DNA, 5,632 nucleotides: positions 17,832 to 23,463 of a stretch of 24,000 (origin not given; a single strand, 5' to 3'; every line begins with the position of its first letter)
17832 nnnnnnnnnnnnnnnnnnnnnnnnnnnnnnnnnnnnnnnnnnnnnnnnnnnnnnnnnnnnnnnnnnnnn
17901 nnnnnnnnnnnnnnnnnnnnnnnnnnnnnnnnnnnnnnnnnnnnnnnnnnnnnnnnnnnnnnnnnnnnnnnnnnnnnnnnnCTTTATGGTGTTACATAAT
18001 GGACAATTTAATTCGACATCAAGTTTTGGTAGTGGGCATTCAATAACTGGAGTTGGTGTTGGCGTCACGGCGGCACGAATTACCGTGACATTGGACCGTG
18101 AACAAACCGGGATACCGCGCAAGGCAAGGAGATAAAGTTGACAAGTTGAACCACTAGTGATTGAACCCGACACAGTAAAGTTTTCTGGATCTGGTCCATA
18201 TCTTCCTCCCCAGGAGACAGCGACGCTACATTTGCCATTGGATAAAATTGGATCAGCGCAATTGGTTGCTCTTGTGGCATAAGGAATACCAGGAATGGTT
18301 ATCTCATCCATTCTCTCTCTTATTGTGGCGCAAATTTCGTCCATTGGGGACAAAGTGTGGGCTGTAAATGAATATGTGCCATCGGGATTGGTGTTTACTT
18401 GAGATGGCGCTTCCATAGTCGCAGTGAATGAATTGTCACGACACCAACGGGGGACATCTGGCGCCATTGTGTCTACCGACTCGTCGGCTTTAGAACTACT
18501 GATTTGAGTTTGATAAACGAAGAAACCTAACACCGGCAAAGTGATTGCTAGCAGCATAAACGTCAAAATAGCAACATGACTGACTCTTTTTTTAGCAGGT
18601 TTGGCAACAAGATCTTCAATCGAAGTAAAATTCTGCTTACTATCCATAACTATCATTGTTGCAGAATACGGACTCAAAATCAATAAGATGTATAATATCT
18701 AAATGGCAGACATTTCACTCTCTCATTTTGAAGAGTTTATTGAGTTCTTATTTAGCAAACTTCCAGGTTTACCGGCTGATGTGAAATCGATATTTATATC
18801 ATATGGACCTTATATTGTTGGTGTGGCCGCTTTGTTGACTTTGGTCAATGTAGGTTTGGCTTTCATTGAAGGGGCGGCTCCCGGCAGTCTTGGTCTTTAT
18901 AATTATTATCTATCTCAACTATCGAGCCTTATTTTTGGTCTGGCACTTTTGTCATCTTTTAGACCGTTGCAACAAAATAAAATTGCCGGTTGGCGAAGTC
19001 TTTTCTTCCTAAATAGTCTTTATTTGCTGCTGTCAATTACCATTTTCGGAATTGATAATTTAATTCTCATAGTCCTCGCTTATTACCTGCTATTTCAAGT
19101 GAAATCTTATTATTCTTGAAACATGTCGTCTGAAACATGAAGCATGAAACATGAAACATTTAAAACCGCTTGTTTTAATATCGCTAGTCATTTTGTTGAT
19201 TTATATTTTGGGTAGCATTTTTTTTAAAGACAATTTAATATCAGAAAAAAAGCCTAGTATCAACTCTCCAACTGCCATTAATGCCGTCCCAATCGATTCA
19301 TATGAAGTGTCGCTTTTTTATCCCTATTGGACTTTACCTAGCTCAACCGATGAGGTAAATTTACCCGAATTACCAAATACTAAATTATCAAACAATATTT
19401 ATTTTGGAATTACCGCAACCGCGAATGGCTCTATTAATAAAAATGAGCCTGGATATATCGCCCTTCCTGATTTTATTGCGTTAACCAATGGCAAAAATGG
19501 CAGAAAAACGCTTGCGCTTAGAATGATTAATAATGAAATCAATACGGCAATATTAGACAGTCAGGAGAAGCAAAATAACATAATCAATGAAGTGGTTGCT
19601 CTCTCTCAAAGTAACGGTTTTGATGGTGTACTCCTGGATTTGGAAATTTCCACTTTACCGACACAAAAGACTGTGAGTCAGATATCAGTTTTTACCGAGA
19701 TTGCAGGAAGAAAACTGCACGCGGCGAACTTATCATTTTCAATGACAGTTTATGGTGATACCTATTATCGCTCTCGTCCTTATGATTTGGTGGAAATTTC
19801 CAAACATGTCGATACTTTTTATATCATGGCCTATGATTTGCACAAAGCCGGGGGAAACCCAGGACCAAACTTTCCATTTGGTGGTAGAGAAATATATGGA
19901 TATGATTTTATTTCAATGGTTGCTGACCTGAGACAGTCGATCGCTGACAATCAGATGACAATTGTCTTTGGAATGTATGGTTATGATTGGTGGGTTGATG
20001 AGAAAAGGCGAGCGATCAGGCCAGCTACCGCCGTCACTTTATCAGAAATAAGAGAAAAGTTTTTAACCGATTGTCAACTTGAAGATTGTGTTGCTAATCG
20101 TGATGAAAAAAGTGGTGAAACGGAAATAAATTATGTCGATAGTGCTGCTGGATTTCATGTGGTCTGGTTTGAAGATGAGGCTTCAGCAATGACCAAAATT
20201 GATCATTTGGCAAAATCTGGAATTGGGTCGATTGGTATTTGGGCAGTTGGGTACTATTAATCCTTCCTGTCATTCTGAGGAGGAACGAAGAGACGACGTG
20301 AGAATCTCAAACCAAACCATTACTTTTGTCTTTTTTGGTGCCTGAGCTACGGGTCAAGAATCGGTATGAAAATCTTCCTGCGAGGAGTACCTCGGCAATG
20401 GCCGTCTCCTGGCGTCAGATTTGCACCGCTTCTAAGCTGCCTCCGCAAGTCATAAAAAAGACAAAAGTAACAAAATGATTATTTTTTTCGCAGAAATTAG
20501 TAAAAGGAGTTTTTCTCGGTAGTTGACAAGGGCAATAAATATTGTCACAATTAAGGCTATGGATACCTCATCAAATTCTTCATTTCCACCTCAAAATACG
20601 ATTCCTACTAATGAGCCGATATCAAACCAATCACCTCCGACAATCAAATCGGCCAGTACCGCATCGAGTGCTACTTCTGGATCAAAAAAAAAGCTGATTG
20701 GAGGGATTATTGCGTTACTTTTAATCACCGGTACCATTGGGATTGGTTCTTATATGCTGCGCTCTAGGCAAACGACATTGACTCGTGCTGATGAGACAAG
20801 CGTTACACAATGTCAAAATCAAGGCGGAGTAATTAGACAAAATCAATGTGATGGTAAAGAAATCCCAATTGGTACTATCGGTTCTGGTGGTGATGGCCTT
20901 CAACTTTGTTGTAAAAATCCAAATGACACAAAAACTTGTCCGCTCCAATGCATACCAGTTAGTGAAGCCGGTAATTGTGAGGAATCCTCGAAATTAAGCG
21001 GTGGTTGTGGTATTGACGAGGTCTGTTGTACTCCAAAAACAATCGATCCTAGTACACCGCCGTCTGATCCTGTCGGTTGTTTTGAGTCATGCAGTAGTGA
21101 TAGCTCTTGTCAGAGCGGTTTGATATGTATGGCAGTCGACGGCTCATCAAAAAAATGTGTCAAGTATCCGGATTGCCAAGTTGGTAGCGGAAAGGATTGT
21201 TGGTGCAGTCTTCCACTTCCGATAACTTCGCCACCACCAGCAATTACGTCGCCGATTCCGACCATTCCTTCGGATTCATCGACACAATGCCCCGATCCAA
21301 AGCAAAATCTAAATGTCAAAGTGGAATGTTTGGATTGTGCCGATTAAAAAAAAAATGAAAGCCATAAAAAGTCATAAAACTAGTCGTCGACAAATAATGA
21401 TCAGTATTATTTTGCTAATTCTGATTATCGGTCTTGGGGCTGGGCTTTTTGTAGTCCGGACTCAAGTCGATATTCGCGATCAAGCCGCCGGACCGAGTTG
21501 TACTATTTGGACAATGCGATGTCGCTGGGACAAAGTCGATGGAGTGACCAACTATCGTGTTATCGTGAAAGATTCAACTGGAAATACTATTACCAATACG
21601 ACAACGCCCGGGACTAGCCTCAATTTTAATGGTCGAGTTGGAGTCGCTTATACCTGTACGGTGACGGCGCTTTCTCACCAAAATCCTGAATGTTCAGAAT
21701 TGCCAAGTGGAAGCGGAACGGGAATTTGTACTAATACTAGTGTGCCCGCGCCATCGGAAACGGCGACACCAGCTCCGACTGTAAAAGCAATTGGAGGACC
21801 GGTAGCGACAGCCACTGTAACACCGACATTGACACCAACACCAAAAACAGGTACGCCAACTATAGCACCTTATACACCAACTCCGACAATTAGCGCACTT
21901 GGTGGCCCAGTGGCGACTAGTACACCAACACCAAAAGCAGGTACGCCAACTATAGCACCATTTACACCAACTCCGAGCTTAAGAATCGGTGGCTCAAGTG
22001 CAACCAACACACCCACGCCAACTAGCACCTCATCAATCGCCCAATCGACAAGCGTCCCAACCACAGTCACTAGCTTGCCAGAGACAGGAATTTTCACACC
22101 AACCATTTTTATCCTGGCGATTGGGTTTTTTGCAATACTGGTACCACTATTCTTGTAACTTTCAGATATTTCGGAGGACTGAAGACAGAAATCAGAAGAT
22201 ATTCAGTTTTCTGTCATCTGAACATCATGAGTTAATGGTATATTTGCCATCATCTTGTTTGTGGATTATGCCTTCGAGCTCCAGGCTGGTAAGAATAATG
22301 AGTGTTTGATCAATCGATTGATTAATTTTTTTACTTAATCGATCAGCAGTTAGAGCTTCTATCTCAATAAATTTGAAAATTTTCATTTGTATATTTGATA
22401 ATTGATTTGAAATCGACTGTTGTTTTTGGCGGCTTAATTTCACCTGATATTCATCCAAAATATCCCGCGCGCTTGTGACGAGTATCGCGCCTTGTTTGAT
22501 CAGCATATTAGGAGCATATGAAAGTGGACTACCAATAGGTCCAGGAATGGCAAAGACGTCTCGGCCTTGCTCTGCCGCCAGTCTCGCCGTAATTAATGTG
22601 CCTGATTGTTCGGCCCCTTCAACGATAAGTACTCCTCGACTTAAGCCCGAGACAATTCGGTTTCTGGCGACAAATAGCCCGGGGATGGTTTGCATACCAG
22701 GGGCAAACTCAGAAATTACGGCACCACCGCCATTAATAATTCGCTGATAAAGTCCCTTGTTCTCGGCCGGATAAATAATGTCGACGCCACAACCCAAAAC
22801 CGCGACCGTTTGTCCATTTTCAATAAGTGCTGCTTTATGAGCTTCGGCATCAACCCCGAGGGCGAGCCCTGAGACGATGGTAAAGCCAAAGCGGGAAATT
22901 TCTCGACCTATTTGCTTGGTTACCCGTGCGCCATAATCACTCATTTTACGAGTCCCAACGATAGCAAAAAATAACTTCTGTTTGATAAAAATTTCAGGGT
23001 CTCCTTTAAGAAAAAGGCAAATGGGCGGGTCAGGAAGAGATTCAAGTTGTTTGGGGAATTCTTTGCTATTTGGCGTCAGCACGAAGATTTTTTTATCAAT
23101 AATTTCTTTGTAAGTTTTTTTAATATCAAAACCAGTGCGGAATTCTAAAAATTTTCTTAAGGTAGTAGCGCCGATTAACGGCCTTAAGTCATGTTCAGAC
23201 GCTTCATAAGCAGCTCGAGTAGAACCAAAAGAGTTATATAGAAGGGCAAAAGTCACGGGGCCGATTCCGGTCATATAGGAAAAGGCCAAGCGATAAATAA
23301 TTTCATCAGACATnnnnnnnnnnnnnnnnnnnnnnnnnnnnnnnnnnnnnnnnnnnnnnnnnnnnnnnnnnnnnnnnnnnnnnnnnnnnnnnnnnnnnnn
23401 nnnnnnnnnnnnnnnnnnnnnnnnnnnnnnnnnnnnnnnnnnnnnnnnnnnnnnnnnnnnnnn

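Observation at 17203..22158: Two diverged, outward-facing copies of a two-gene surface cassette bracketing a membrane-protein/GH18 pair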

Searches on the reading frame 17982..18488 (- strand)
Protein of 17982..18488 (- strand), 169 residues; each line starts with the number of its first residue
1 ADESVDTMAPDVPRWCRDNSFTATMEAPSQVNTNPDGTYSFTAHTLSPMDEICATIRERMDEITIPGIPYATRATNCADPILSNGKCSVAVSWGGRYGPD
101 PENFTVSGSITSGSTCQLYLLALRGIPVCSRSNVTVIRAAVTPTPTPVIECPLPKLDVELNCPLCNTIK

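Call 83: predict_structure(alignment_id=A9)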
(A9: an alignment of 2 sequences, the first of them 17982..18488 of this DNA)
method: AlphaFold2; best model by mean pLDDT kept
length: 169 residues; sequences in the alignment: 2
mean_pLDDT: 43.4   pTM: 0.38
mean pLDDT of the five models: 43.4, 37.8, 36.1, 34.7, 32.9
residues with pLDDT >= 90: 0; 70-90: 0; 50-70: 57; < 50: 112
segments of 3 or more residues with pLDDT < 50: 1-24, 54-58, 60-80, 94-103, 121-169
pLDDT, mean of each block of 10 residues (from residue 1): 30 46 51 61 55 49 43 39 54 44 55 53 42 30 30 25 28
secondary structure, 60 per line:
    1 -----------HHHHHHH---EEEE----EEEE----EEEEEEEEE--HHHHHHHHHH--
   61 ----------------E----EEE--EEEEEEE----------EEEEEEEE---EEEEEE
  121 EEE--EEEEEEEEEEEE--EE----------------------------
elements in order: H12-18 E22-25 E30-33 E38-46 H49-58 E82-84 E87-93 E104-111 E115-123 E126-137

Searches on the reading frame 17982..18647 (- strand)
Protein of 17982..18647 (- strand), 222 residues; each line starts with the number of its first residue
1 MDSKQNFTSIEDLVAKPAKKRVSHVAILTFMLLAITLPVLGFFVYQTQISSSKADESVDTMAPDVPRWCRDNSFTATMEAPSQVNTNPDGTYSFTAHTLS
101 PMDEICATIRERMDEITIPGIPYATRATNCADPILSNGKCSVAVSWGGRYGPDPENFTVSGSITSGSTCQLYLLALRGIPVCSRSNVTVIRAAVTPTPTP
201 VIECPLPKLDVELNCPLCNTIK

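Call 6: search_protein_families(library=pfam, proteins=[window:17982-18647:-], max_evalue=0.1)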
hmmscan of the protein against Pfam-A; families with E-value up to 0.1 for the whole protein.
window:17982-18647:- (222 aa): 0 families

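Call 7: search_protein_families(library=ncbifam, proteins=[window:17982-18647:-], max_evalue=0.1)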
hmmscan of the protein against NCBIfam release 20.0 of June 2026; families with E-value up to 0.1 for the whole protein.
window:17982-18647:- (222 aa): 0 families

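Call 17: find_homologous_proteins(query=window:17982-18647:-, max_evalue=0.01)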
Query window:17982-18647:- (222 aa): 2 proteins with E <= 0.01 among 244 candidates.
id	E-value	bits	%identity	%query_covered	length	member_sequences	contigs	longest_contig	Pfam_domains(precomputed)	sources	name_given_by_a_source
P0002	2.4e-145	500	100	100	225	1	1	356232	-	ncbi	-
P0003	2.3e-87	310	61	100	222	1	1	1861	-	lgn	-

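Call 18: find_encoding_contigs(protein=P0002, flank=10000)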
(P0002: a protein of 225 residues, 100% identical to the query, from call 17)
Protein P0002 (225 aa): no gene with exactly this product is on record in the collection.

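Call 19: list_cluster_members(proteins=[P0002])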
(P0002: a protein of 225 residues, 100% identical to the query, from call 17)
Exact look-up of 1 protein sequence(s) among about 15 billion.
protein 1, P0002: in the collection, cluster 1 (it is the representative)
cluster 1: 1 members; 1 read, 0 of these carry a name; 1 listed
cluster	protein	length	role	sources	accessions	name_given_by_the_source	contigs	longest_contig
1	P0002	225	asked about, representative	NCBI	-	-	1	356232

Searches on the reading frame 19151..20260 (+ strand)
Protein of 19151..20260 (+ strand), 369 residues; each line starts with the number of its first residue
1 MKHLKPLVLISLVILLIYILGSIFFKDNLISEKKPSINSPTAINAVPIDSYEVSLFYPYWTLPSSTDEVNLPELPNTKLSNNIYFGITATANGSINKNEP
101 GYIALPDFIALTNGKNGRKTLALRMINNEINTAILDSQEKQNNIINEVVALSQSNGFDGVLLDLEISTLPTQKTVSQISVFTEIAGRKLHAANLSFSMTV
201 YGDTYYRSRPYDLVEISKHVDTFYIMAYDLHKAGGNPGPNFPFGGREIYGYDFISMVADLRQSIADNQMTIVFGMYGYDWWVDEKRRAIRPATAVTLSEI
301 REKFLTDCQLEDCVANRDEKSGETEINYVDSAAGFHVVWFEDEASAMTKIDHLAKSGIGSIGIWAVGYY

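Call 6: search_protein_families(library=pfam, proteins=[window:19151-20257:+], max_evalue=0.1)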
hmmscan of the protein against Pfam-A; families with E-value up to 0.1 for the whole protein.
window:19151-20257:+ (369 aa): 2 families
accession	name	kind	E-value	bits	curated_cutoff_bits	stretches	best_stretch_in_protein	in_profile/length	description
PF00704.34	Glyco_hydro_18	-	2e-18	67.6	29.6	1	134-367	83-315/317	Glycosyl hydrolases family 18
PF03644.19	Glyco_hydro_85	-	0.0011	19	22.2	1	132-201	70-141/302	Glycosyl hydrolase family 85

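Call 7: search_protein_families(library=ncbifam, proteins=[window:19151-20257:+], max_evalue=0.1)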
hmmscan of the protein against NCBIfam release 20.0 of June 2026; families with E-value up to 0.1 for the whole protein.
window:19151-20257:+ (369 aa): 0 families

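Call 11: find_encoding_contigs(protein=window:19151-20260:+, flank=10000, max_places=6)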
Protein window:19151-20260:+ (369 aa): no gene with exactly this product is on record in the collection.

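Call 49: find_related_loci(query=A7, collection=metagenome_contigs, flank=8000)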
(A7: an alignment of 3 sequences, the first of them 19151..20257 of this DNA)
Query A7 (369 aa) in metagenome_contigs; peptide patterns used: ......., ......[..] (x = any residue, [..] = any of these).
528 stretches matched a pattern; 119 encode a relative of the query (tblastn E <= 1e-3); the best 80 are kept; 80 distinct loci.
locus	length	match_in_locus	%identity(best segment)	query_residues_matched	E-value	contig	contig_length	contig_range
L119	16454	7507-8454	42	54-369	3e-87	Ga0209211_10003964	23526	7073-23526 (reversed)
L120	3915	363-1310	42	54-369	1e-87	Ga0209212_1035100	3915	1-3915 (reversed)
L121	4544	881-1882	38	26-369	1e-86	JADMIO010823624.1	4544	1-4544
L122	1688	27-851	45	95-369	4e-91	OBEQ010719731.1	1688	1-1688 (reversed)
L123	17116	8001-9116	39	1-369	6e-86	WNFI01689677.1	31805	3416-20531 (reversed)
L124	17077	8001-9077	39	2-369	3e-85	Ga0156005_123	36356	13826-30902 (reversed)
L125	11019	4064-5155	39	9-369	2e-84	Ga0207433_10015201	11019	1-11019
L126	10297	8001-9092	39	9-369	2e-84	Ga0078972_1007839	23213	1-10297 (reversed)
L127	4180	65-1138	41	2-365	7e-84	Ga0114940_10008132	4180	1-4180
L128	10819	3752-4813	38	12-369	2e-82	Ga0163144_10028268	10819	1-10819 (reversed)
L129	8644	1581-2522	43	54-369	3e-82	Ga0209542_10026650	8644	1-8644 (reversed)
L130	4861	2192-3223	39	17-365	1e-81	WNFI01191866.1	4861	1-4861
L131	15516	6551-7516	42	54-369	3e-81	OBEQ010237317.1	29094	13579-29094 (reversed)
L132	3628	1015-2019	40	20-369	2e-81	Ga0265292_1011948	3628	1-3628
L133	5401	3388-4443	37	12-369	1e-80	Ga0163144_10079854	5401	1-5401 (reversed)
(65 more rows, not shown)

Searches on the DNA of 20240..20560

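Call 100: search_rna_families(source=window, start=20240, end=20560, threshold=evalue, max_evalue=1)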
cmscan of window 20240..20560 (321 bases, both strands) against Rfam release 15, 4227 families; matches with E-value up to 1: 0.
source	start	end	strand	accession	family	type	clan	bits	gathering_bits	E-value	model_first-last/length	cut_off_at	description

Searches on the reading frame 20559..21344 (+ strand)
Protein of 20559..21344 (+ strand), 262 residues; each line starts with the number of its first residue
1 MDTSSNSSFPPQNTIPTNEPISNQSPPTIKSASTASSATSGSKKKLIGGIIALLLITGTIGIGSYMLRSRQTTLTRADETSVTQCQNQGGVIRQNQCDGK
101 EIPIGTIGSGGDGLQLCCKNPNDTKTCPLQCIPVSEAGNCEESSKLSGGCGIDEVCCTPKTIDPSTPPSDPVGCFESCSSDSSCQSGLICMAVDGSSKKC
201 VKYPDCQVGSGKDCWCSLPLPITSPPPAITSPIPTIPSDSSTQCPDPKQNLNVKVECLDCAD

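Call 6: search_protein_families(library=pfam, proteins=[window:20559-21344:+], max_evalue=0.1)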
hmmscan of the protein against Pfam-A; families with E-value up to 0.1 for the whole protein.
window:20559-21344:+ (262 aa): 0 families

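Call 7: search_protein_families(library=ncbifam, proteins=[window:20559-21344:+], max_evalue=0.1)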
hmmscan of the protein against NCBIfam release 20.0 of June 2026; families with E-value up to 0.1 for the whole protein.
window:20559-21344:+ (262 aa): 2 families
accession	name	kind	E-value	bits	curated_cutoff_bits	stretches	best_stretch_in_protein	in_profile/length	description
NF004285.1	PRK05696.1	equivalog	0.044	13.6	179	1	36-84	10-58/171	flagellar basal body-associated protein FliL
NF008528.1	PRK11463.1-2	subfamily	0.056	13.5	40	1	45-84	20-59/109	FxsA family membrane protein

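Call 80: find_homologous_proteins(query=window:20559-21344:+, max_evalue=0.01)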
Query window:20559-21344:+ (262 aa): 1 proteins with E <= 0.01 among 449 candidates.
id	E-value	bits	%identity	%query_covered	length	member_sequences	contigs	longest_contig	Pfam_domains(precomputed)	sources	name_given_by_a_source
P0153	3.8e-168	576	100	100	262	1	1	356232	-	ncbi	-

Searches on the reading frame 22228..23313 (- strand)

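Call 6: search_protein_families(library=pfam, proteins=[window:22228-23313:-], max_evalue=0.1)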
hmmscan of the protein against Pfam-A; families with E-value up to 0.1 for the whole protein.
window:22228-23313:- (362 aa): 4 families
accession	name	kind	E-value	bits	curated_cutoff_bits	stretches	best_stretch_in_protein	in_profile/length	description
PF02481.21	DNA_processg_A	-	1.9e-74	249.9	29.6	1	73-280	4-211/212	DNA recombination-mediator protein A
PF18306.6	LDcluster4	-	0.00026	21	26.3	1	117-257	5-124/151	SLOG cluster4 family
PF17782.7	DprA_WH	-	0.00037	20.9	22.9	1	303-355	8-60/61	DprA winged helix domain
PF21102.3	DprA_N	-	0.012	15.7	22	1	16-38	15-37/64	DprA-like N-terminal HHH domain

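Call 7: search_protein_families(library=ncbifam, proteins=[window:22228-23313:-], max_evalue=0.1)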
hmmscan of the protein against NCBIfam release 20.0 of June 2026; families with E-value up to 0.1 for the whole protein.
window:22228-23313:- (362 aa): 4 families
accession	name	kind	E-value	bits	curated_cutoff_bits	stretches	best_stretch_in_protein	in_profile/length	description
NF008007.0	PRK10736.1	equivalog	1.9e-75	254.4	495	1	52-352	49-353/374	DNA-protecting protein DprA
TIGR00732.1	dprA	equivalog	2.4e-72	242.7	191.15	1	74-288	7-219/220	DNA-processing protein DprA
NF011260.0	PRK14666.1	equivalog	0.038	12.7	649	1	13-49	641-677/698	excinuclease ABC subunit C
TIGR02779.1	NHEJ_ligase_lig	equivalog_domain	0.048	12.9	227.75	1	313-360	125-174/302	non-homologous end-joining DNA ligase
